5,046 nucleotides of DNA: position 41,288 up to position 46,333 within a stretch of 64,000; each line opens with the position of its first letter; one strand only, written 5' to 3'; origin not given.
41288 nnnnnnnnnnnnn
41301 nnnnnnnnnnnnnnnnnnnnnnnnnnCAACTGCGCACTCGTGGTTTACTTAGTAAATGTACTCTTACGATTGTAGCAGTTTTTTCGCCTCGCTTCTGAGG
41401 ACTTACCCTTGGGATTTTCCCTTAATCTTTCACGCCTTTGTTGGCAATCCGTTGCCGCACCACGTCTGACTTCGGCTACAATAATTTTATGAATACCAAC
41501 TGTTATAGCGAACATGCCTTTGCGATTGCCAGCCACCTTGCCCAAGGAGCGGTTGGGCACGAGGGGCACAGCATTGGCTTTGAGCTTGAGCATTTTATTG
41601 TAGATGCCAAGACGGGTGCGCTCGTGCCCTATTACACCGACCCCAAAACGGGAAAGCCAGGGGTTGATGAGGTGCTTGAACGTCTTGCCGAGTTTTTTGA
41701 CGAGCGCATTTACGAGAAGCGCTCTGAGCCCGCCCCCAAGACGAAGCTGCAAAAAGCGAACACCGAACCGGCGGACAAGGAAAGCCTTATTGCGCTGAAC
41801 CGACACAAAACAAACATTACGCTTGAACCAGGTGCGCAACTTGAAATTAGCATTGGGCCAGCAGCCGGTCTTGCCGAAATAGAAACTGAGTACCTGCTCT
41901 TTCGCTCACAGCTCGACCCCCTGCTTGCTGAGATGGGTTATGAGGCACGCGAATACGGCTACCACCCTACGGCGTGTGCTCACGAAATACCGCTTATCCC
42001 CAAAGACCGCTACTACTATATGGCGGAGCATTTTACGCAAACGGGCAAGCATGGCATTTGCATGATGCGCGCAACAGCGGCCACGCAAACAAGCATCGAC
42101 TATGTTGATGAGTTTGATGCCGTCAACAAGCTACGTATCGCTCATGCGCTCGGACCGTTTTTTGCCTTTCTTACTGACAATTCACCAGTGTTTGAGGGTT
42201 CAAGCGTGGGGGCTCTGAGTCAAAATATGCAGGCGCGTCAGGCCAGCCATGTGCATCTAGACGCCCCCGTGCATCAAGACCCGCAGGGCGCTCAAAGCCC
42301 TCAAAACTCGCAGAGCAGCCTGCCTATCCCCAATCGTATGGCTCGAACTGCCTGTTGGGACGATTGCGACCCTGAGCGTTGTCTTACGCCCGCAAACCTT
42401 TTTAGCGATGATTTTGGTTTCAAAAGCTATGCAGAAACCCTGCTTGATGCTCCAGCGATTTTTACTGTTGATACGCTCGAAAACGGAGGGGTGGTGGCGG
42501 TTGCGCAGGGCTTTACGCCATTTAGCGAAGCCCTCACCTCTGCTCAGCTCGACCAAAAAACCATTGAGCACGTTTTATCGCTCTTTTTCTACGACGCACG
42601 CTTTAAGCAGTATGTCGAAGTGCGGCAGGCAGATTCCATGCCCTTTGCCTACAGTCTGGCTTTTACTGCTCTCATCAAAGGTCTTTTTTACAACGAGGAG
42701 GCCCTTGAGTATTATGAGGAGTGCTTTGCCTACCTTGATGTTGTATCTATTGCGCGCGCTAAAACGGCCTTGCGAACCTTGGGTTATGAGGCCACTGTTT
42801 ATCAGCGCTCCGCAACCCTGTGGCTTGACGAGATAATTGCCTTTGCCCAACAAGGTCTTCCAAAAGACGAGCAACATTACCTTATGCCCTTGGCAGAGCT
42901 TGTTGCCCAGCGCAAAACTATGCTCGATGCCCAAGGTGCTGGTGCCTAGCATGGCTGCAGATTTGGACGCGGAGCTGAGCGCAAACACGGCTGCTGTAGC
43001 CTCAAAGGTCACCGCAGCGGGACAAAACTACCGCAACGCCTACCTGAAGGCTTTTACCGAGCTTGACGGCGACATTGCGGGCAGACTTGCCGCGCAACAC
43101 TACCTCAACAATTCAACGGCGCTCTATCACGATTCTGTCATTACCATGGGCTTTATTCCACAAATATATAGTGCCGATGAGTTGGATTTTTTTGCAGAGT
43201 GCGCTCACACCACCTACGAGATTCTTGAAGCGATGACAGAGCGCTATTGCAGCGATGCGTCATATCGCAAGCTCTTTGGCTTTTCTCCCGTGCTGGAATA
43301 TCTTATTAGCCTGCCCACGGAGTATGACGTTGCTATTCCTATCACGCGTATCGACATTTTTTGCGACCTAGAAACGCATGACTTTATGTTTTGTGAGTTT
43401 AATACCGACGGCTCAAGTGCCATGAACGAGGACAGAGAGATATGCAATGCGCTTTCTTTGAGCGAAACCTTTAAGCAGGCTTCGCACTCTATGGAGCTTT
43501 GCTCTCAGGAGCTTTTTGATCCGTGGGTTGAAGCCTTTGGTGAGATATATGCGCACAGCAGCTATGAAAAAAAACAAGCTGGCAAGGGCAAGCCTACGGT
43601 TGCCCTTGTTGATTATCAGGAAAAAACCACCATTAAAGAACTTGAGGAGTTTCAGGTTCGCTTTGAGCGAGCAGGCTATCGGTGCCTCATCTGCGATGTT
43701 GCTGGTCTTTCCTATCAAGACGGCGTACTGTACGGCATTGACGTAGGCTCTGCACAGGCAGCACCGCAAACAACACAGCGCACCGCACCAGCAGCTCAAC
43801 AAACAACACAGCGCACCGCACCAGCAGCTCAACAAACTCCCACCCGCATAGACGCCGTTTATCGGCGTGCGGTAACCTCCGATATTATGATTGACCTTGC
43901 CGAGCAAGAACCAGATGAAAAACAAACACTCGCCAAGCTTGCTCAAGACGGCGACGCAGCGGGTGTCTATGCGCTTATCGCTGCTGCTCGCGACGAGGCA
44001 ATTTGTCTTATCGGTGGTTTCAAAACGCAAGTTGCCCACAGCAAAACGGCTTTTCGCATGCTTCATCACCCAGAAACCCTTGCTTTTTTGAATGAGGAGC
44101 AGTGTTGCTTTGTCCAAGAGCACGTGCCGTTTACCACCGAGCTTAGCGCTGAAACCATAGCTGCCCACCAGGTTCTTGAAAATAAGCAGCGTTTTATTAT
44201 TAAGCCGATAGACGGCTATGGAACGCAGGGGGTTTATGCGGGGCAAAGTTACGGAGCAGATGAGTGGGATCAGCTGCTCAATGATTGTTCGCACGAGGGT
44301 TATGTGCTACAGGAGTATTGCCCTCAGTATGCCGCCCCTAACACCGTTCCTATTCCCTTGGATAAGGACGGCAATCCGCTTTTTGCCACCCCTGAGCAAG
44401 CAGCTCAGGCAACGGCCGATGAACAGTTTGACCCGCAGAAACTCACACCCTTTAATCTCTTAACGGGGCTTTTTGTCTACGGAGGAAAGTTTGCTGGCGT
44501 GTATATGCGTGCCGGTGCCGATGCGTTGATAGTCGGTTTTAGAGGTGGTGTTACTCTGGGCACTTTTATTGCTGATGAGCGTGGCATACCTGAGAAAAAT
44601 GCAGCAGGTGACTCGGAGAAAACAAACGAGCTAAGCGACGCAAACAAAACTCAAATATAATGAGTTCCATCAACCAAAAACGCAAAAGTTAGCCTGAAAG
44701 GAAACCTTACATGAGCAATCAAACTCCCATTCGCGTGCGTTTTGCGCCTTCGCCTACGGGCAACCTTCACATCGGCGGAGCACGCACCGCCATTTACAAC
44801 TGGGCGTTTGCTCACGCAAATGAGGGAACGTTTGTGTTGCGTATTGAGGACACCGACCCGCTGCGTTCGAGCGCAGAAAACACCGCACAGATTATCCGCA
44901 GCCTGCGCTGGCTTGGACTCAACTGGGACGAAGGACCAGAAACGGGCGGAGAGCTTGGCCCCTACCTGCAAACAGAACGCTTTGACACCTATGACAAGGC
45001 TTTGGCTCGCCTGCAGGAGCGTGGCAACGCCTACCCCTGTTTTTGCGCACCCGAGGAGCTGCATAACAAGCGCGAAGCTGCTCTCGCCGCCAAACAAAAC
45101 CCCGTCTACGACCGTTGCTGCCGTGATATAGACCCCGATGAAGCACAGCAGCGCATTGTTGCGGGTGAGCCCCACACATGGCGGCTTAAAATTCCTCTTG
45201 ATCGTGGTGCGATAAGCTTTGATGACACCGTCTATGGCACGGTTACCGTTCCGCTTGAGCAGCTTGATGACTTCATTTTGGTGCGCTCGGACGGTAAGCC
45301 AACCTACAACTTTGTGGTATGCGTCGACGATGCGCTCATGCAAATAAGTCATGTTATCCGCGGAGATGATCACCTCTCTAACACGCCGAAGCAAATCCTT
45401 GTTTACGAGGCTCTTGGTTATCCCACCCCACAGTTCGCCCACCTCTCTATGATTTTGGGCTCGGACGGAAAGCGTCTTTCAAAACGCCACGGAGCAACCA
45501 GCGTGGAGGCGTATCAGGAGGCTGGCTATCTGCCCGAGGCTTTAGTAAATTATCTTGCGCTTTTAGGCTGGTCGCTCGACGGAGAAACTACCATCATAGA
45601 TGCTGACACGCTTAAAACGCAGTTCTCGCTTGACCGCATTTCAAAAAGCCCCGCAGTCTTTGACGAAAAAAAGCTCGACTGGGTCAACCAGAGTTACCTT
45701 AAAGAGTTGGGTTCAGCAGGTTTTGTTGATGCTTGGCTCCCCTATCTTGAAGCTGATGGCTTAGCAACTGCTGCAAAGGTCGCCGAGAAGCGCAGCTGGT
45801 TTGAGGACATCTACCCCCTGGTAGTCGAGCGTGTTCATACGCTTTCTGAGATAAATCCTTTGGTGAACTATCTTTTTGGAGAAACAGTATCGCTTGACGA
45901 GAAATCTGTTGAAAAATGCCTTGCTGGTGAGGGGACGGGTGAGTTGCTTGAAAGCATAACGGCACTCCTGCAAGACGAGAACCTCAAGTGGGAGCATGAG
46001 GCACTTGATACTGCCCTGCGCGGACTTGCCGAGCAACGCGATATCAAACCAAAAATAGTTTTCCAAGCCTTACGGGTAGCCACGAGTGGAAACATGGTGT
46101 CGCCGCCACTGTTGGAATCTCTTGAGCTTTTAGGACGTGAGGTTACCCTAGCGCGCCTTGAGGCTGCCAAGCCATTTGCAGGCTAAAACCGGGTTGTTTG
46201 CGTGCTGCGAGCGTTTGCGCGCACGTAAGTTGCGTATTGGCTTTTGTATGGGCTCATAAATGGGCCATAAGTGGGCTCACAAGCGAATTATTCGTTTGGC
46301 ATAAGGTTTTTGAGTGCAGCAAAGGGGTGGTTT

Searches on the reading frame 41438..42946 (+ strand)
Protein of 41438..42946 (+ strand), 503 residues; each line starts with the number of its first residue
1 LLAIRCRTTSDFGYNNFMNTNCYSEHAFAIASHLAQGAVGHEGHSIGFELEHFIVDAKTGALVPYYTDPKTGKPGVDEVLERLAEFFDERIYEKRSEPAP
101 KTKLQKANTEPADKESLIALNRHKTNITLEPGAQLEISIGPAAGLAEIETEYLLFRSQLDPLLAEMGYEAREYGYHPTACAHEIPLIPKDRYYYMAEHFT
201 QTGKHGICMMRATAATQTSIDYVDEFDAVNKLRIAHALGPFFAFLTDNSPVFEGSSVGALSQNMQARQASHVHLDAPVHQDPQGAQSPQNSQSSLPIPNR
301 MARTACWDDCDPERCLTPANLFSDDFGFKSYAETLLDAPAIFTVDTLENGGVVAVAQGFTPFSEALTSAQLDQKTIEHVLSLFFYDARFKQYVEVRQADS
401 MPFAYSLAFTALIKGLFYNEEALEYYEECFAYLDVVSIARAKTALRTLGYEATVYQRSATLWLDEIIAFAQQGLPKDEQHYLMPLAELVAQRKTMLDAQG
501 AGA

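Call 21: search_protein_families(library=pfam, proteins=[window:41438-42946:+], max_evalue=0.00001)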
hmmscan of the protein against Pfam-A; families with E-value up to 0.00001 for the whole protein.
window:41438-42946:+ (503 aa): 1 family
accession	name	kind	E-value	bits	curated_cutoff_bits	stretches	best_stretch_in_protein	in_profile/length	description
PF04107.18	GCS2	-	6.9e-26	91.7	21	1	104-256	16-167/291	Glutamate-cysteine ligase family 2(GCS2)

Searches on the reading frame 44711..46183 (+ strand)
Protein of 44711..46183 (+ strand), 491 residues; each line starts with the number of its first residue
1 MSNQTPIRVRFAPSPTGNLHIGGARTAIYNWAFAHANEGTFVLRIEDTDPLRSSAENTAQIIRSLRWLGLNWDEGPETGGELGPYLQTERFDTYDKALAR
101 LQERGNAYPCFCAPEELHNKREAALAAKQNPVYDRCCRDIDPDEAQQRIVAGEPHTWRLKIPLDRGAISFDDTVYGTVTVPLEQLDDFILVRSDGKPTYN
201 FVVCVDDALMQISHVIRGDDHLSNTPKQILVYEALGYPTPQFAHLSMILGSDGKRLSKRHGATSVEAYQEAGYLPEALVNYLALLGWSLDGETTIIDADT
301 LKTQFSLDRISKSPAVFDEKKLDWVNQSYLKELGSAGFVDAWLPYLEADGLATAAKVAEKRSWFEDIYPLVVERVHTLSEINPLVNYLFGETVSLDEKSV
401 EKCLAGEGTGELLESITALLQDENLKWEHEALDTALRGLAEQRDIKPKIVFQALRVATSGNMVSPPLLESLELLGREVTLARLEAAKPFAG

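Call 21: search_protein_families(library=pfam, proteins=[window:44711-46183:+], max_evalue=0.00001)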
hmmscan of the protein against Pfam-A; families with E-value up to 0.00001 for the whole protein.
window:44711-46183:+ (491 aa): 2 families
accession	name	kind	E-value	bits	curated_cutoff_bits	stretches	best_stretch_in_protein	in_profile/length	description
PF00749.27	tRNA-synt_1c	-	3.6e-102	341.9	23.4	1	7-324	2-314/314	tRNA synthetases class I (E and Q), catalytic domain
PF19269.4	Anticodon_2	-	8e-29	101.3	23.6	1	351-486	9-140/141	Anticodon binding domain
